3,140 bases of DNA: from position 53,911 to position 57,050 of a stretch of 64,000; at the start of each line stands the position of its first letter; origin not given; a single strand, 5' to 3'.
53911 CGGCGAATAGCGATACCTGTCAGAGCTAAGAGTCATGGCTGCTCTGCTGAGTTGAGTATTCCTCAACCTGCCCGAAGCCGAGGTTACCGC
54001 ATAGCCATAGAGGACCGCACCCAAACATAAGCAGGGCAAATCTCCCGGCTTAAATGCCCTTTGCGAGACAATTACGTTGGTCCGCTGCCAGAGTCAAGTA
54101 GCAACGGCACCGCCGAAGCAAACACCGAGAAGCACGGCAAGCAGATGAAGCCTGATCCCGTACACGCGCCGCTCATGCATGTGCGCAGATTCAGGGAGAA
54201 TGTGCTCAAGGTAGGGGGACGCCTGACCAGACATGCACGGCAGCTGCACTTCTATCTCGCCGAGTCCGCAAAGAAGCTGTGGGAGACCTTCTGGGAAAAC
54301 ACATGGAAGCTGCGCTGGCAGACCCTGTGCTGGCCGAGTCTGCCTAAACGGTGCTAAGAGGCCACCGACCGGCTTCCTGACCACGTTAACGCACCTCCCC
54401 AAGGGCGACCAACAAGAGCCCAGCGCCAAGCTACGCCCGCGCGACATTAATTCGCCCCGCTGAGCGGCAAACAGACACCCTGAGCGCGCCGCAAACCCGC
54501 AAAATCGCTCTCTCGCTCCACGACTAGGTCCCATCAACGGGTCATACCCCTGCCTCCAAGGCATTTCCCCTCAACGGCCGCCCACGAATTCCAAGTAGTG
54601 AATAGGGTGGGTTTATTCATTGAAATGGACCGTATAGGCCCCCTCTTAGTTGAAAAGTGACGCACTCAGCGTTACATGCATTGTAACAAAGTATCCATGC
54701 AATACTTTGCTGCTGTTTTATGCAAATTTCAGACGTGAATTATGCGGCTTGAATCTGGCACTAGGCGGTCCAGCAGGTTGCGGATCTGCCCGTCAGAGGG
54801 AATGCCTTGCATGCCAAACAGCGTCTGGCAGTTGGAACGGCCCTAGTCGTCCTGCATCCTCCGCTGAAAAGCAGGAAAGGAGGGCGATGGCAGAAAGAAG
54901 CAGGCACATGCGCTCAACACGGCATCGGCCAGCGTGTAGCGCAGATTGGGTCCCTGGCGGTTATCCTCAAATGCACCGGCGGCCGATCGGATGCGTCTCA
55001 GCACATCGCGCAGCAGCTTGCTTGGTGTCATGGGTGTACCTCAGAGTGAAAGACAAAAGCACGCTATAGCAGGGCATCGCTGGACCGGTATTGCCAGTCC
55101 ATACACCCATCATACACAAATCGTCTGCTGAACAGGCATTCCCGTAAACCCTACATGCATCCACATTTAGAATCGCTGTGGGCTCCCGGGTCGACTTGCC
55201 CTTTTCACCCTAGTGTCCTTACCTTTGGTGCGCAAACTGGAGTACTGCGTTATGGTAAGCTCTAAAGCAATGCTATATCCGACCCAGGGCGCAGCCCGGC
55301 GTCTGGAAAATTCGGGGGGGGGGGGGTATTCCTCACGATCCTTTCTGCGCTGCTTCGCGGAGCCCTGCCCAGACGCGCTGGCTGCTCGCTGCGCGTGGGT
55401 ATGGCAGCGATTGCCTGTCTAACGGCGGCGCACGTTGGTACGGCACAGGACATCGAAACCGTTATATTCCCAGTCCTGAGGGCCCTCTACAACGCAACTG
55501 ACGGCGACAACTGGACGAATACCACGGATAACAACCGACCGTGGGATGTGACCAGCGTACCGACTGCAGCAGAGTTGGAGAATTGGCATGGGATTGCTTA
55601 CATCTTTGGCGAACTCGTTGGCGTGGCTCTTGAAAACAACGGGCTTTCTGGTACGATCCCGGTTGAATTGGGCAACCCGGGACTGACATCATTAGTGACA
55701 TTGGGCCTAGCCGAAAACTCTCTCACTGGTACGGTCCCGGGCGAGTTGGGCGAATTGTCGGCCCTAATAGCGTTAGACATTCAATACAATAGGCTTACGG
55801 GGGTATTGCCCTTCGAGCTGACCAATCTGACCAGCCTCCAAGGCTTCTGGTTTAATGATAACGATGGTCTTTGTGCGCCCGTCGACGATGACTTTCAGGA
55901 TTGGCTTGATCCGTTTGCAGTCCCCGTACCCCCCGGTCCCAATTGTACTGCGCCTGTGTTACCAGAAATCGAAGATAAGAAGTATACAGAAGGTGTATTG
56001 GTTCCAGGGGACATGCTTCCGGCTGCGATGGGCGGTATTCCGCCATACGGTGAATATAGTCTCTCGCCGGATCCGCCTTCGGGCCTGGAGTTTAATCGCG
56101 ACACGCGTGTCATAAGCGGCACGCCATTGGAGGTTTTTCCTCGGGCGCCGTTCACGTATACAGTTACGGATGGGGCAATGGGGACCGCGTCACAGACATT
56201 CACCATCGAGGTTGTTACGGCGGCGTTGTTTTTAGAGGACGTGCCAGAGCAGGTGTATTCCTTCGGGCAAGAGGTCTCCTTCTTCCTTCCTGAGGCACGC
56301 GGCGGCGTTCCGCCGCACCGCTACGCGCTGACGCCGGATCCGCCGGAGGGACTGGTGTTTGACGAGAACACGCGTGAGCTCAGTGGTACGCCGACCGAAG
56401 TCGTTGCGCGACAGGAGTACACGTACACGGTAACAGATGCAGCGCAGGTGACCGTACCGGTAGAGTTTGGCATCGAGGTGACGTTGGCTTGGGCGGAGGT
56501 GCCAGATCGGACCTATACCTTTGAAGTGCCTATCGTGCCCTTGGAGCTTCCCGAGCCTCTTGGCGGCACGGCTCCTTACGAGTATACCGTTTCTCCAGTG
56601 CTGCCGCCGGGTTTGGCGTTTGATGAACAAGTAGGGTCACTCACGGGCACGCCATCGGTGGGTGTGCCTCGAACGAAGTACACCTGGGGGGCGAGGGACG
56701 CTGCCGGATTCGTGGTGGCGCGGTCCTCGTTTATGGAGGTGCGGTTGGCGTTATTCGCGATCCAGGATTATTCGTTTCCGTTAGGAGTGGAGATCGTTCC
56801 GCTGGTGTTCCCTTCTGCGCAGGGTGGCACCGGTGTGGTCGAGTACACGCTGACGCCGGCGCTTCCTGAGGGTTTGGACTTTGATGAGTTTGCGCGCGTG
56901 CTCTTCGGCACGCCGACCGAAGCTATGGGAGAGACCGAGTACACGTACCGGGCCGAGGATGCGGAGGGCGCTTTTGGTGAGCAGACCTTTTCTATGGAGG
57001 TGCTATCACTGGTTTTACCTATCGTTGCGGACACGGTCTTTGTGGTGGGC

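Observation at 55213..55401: G13 homopolymer immediately upstream of the giant LRR/Ig surface-protein gene: candidate phase-variation switch acting on the signal peptide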

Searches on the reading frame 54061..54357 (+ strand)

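Call 27: search_protein_families(library=pfam, proteins=[window:54061-54357:+], max_evalue=1)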
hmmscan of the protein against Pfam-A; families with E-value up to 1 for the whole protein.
window:54061-54357:+ (98 aa): 2 families
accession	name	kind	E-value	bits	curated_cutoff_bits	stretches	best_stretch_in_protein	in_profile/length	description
PF13701.12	DDE_Tnp_1_4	-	0.0087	14.8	34.7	1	38-70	385-417/435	Transposase DDE domain group 1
PF06815.18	RVT_connect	-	0.034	14.8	23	1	24-87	33-94/102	Reverse transcriptase connection domain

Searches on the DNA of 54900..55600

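Call 58: search_rna_families(source=window, start=54900, end=55600, threshold=evalue, max_evalue=1)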
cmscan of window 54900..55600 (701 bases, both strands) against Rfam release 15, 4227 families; matches with E-value up to 1: 0.
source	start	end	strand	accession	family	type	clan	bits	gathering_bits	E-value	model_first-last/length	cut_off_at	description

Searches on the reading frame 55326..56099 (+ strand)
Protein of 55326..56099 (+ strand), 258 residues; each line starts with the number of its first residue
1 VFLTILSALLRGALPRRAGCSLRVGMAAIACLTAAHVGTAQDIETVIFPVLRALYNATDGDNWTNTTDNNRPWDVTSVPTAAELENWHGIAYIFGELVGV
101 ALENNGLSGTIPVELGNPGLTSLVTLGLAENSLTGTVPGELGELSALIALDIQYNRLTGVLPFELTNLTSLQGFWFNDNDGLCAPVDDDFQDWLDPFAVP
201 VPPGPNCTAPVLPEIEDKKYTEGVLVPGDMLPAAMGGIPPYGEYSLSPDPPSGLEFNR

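Call 13: find_homologous_proteins(query=window:55326-56099:+, max_evalue=0.00001)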
Query window:55326-56099:+ (258 aa): 133 proteins with E <= 0.00001 among 2900 candidates; the best 120 are listed.
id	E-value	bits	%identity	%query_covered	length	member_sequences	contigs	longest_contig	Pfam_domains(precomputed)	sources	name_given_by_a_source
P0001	6.3e-60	221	43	57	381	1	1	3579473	PF23598.2,PF00560.40,PF12799.14,PF13855.13,PF23211.1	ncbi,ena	-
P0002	3.3e-57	212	39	59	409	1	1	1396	PF23598.2,PF00560.40,PF12799.14,PF13855.13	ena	-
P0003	3.1e-53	199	46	57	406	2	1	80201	PF23598.2,PF00560.40,PF12799.14,PF13855.13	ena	-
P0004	1.3e-52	197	47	48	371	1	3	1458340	PF23598.2,PF00560.40,PF18962.8,PF12799.14,PF13855.13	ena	-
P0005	4.2e-52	195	38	60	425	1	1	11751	PF23598.2,PF00560.40,PF12799.14,PF13855.13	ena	-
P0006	1.1e-48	184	49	39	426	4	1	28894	PF23598.2,PF25019.1,PF00560.40,PF12799.14,PF13855.13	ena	-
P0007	7.8e-48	181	39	64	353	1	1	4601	PF23598.2,PF13516.13,PF24141.2,PF00560.40,PF12799.14,PF13855.13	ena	-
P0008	2.0e-43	167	36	56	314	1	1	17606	PF23598.2,PF00560.40,PF12799.14,PF13855.13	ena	-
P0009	1.1e-42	164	47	42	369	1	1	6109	PF23598.2,PF25019.1,PF00560.40,PF12799.14,PF13855.13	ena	-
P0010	4.4e-40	156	42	51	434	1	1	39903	PF23598.2,PF00560.40,PF12799.14,PF13855.13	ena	-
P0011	9.0e-40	155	37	54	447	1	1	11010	PF23598.2,PF00560.40,PF12799.14,PF13855.13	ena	-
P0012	9.4e-40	155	42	50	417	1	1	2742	PF23598.2,PF25019.1,PF00560.40,PF12799.14,PF13855.13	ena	-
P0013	1.1e-39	155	44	40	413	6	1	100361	PF23598.2,PF00560.40,PF12799.14,PF13855.13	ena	-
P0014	1.3e-39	154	36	55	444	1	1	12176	PF23598.2,PF00560.40,PF08263.18,PF12799.14,PF13855.13,PF23211.1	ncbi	-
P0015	2.4e-39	153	37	61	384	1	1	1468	PF23598.2,PF00560.40,PF12799.14,PF13855.13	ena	-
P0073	9.5e-23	99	36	81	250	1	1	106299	PF00560.40,PF12799.14,PF13855.13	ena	-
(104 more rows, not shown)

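Call 51: find_encoding_contigs(protein=P0073, flank=3000, max_places=3)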
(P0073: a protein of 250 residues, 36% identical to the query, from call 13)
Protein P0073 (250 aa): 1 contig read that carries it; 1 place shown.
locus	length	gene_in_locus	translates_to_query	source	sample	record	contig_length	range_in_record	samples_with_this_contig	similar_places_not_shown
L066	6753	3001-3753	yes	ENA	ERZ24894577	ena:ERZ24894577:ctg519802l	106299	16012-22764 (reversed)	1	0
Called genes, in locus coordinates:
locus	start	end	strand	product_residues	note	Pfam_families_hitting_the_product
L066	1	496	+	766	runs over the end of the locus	PF00560:LRR_1 (faint), PF13855:LRR_8, PF23211:LRR_LRWD1 (faint), PF23598:LRR_14, PF12799:LRR_4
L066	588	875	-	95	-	-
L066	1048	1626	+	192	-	-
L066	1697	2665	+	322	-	-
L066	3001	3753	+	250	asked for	PF00560:LRR_1 (faint), PF12799:LRR_4 (faint), PF13855:LRR_8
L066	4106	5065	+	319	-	-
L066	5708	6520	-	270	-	-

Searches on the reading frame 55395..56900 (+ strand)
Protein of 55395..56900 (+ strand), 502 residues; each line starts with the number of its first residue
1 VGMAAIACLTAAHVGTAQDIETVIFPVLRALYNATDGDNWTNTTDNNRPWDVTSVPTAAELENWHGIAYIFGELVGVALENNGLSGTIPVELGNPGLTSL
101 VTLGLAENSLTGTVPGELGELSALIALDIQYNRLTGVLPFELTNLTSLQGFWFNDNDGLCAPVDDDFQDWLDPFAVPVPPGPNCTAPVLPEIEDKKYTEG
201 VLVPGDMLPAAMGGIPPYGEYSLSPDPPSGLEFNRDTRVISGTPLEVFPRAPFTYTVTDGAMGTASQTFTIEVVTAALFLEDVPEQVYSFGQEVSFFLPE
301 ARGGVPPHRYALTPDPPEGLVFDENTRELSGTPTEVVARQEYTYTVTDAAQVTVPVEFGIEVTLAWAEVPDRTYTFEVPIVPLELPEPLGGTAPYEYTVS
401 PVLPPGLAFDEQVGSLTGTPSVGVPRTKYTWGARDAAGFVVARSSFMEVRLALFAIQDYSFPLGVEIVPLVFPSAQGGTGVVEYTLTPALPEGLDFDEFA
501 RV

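Call 18: find_related_loci(query=window:55395-56900:+, collection=genome_contigs, flank=3000)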
Query window:55395-56900:+ (502 aa) in genome_contigs; peptide patterns used: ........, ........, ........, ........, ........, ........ (x = any residue, [..] = any of these).
55 stretches matched a pattern, but none encodes a relative of the query by tblastn (E <= 1e-3).

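Call 31: find_related_loci(query=window:55395-56900:+, collection=metagenome_contigs, flank=3000)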
Query window:55395-56900:+ (502 aa) in metagenome_contigs; peptide patterns used: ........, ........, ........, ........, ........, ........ (x = any residue, [..] = any of these).
68 stretches matched a pattern, but none encodes a relative of the query by tblastn (E <= 1e-3).
